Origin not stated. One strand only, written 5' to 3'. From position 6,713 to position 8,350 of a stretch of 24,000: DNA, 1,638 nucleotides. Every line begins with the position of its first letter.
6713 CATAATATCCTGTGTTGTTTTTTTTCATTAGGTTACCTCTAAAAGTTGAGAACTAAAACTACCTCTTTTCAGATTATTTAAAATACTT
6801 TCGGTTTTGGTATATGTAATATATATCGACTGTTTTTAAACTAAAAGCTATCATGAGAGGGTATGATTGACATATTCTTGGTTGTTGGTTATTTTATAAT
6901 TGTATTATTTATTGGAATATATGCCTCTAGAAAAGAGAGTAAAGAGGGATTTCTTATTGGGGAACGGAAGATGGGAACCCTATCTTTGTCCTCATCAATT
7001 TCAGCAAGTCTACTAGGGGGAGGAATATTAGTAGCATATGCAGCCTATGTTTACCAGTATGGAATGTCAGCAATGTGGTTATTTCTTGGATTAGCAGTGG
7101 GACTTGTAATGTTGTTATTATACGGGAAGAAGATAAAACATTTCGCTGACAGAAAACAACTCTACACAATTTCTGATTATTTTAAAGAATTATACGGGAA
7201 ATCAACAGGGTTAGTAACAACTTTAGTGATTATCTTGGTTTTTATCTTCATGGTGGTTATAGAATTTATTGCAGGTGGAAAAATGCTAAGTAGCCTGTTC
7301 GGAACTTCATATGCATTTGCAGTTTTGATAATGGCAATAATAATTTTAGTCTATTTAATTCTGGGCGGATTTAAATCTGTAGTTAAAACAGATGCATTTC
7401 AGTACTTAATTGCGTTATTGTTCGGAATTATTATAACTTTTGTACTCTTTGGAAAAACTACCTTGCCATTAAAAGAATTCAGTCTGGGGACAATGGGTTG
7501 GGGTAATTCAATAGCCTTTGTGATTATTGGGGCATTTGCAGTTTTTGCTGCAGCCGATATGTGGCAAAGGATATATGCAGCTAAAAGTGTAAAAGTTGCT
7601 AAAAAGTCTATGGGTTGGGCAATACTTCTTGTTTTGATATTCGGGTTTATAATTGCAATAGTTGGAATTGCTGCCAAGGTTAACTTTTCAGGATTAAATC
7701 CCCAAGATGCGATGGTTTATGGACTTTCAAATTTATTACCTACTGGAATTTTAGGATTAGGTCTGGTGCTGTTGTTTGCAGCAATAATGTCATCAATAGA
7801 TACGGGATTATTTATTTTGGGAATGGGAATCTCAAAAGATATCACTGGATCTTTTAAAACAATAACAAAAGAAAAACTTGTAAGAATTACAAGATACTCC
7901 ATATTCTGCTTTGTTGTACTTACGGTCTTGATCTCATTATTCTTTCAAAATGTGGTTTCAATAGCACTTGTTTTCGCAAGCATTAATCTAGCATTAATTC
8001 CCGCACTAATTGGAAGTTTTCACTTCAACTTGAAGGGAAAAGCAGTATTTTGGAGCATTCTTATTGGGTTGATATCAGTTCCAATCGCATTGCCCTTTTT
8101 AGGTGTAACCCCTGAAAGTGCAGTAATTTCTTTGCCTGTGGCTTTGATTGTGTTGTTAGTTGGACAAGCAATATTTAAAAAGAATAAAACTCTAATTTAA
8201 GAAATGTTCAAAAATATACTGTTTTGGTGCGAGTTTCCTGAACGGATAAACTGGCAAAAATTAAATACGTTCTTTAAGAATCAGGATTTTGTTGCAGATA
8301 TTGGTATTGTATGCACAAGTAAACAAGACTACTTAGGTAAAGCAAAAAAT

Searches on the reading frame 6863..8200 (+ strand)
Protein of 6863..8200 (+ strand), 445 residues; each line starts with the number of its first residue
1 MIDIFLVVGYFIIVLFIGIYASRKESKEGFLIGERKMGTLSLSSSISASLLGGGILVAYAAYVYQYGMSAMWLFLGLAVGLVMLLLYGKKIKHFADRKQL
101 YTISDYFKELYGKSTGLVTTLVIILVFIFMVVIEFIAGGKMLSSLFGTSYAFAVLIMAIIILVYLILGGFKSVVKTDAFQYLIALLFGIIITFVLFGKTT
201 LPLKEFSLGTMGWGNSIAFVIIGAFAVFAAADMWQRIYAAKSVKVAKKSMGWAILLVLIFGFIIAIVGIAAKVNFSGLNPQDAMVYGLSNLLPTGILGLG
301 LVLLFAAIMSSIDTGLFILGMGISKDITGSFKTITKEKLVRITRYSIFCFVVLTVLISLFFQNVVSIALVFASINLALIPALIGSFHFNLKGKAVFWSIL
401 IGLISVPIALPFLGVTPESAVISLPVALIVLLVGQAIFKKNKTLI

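Call 68: search_protein_families(library=pfam, proteins=[window:6863-8200:+], max_evalue=0.001)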
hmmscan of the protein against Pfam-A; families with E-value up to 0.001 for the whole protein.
window:6863-8200:+ (445 aa): 1 family
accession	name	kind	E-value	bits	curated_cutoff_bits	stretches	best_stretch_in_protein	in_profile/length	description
PF00474.23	SSF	-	4e-24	85.7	22.8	1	30-375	1-371/406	Sodium:solute symporter family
